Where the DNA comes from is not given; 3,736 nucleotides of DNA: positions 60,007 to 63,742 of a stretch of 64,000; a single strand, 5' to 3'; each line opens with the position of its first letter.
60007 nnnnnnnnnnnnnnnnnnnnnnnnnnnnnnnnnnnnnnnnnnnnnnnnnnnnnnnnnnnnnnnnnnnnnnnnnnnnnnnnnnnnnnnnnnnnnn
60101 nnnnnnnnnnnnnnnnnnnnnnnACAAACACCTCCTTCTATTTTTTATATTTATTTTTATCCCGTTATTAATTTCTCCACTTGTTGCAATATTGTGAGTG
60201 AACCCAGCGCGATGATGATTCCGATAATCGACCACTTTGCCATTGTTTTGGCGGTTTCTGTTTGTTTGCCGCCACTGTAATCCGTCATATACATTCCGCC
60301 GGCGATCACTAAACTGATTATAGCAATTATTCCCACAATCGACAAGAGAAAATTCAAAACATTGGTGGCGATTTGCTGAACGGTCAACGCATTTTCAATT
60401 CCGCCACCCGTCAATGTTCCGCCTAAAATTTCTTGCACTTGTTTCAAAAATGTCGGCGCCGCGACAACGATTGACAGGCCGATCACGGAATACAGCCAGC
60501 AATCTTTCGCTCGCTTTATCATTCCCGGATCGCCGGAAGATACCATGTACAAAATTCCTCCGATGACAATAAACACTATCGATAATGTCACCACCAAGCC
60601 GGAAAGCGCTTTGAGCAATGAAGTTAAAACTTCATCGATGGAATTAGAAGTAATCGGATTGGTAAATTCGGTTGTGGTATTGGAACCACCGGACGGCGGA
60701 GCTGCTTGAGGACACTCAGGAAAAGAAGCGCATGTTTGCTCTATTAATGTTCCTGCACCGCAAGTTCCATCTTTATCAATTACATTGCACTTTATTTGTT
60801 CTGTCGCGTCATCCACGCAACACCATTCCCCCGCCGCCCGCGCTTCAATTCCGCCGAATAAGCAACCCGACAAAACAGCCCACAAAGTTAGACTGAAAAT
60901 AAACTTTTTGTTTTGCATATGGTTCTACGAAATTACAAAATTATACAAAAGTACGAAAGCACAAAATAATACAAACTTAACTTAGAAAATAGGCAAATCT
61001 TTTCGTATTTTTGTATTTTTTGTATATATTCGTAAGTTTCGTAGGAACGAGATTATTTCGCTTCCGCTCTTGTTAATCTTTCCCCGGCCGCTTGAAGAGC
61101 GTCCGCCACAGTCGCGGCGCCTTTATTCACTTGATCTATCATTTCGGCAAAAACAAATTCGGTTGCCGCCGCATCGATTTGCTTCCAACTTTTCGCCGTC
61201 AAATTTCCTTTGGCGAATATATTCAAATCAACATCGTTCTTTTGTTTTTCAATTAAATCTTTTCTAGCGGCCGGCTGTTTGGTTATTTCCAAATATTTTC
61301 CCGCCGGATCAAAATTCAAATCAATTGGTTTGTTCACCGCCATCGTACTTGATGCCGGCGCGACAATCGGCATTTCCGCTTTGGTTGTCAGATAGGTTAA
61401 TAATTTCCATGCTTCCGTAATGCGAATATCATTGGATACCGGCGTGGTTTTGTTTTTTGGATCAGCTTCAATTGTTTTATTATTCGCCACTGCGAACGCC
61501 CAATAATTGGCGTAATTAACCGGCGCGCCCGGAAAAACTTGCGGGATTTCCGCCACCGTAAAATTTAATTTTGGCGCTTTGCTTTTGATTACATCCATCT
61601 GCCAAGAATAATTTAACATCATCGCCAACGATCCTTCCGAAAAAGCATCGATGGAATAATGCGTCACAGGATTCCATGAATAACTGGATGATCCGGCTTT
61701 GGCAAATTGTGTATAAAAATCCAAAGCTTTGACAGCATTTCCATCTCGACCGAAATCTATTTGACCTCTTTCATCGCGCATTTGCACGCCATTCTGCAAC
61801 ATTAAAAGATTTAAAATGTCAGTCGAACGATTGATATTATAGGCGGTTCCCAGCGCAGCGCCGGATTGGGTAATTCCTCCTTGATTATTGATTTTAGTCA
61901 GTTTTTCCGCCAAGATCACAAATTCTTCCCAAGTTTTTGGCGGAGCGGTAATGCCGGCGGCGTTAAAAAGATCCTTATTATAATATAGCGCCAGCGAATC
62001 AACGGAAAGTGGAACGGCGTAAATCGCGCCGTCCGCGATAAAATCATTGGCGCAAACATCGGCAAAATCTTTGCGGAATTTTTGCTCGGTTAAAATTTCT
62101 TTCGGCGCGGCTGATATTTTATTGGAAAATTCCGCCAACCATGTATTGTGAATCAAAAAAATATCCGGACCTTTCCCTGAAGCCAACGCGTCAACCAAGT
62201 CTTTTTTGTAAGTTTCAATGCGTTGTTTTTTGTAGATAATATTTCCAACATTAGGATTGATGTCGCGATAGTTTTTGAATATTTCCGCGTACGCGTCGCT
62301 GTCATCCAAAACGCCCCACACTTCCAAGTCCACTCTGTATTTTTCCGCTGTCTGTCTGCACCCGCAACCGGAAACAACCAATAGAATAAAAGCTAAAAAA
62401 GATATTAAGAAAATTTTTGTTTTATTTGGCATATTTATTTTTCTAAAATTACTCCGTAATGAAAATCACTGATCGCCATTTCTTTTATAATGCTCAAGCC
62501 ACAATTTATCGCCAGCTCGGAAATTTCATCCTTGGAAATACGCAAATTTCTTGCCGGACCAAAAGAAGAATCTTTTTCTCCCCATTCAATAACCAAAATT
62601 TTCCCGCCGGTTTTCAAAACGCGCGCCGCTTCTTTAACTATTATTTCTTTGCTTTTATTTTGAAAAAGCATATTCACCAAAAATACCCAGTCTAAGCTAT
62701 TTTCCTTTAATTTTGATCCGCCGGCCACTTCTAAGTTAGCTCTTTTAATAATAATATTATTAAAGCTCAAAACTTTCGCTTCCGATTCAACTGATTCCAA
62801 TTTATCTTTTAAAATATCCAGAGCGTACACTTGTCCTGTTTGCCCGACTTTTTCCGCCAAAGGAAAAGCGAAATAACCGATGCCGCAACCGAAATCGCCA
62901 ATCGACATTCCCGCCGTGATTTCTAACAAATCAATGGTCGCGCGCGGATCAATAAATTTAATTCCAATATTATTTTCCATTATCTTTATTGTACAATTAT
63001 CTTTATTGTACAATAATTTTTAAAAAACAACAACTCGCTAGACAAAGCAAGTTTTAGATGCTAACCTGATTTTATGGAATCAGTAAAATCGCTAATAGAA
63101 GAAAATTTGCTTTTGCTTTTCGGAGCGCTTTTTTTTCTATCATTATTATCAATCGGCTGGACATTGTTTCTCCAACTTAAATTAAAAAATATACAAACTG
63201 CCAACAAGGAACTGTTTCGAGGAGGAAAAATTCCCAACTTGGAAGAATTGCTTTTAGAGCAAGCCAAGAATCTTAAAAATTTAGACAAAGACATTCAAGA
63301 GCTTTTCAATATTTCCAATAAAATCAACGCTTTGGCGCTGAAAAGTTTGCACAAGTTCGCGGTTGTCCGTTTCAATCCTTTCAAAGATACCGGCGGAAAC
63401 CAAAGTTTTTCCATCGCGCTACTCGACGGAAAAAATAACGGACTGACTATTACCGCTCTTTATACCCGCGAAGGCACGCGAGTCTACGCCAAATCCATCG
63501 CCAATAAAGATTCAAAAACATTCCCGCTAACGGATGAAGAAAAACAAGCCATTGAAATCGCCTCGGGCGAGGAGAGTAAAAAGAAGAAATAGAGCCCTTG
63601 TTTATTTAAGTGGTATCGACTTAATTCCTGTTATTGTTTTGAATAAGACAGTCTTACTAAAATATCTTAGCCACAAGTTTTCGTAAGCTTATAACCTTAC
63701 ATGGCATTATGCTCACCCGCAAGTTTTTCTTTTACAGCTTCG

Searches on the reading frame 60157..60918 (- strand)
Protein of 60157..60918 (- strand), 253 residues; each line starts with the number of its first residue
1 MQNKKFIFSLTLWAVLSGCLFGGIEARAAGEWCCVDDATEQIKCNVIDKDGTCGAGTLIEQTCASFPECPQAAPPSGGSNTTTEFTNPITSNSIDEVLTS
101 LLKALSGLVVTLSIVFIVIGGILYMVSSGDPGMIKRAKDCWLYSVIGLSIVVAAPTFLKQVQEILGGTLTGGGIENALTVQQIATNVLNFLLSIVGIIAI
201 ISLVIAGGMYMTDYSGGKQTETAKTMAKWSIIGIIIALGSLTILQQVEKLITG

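Call 52: search_protein_families(library=pfam, proteins=[window:60157-60918:-], max_evalue=0.0001)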
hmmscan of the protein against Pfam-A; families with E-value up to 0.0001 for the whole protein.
window:60157-60918:- (253 aa): 2 families
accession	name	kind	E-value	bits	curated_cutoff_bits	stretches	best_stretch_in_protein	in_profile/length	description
PF18895.5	T4SS_pilin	-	8.3e-20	71.1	26.6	2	91-158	2-68/71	Type IV secretion system pilin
PF04956.18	TrbC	-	3.8e-10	40.3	27.9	1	92-159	35-96/98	TrbC/VIRB2 pilin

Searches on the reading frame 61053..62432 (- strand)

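Call 52: search_protein_families(library=pfam, proteins=[window:61053-62432:-], max_evalue=0.0001)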
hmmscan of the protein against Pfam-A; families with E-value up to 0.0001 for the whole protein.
window:61053-62432:- (459 aa): 2 families
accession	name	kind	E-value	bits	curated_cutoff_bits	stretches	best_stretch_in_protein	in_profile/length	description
PF01547.30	SBP_bac_1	-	6e-27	95.9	26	1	79-353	36-305/307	Bacterial extracellular solute-binding protein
PF13416.11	SBP_bac_8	-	1.2e-24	88.1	27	1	69-321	18-234/279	Bacterial extracellular solute-binding protein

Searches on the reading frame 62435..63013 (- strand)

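Call 52: search_protein_families(library=pfam, proteins=[window:62435-63013:-], max_evalue=0.0001)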
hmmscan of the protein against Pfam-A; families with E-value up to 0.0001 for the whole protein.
window:62435-63013:- (192 aa): 7 families
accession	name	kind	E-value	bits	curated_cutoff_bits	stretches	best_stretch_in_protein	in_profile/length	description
PF13847.12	Methyltransf_31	-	7.6e-16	58.5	27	1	33-144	2-112/145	Methyltransferase domain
PF08241.18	Methyltransf_11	-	3.3e-12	47.3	21.2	1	40-140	2-94/95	Methyltransferase domain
PF13649.12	Methyltransf_25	-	1e-11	45.8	27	1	40-137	3-97/97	Methyltransferase domain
PF01209.24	Ubie_methyltran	-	1.3e-10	41.4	20.1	1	25-145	38-155/233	ubiE/COQ5 methyltransferase family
PF05175.20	MTS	-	5.8e-07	29.7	23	1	34-142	31-139/170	Methyltransferase small domain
PF08242.18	Methyltransf_12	-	1.2e-06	29.6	30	1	40-139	2-98/98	Methyltransferase domain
PF01135.25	PCMT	-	3.9e-05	24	20.3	1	26-91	65-130/210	Protein-L-isoaspartate(D-aspartate) O-methyltransferase (PCMT)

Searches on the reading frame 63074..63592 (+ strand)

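Call 52: search_protein_families(library=pfam, proteins=[window:63074-63592:+], max_evalue=0.0001)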
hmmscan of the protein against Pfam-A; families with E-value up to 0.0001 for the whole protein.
window:63074-63592:+ (172 aa): 1 family
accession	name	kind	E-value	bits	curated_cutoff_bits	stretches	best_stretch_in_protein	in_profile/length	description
PF14584.11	DUF4446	-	2.1e-35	122.4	27.4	1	15-163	2-149/150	Protein of unknown function (DUF4446)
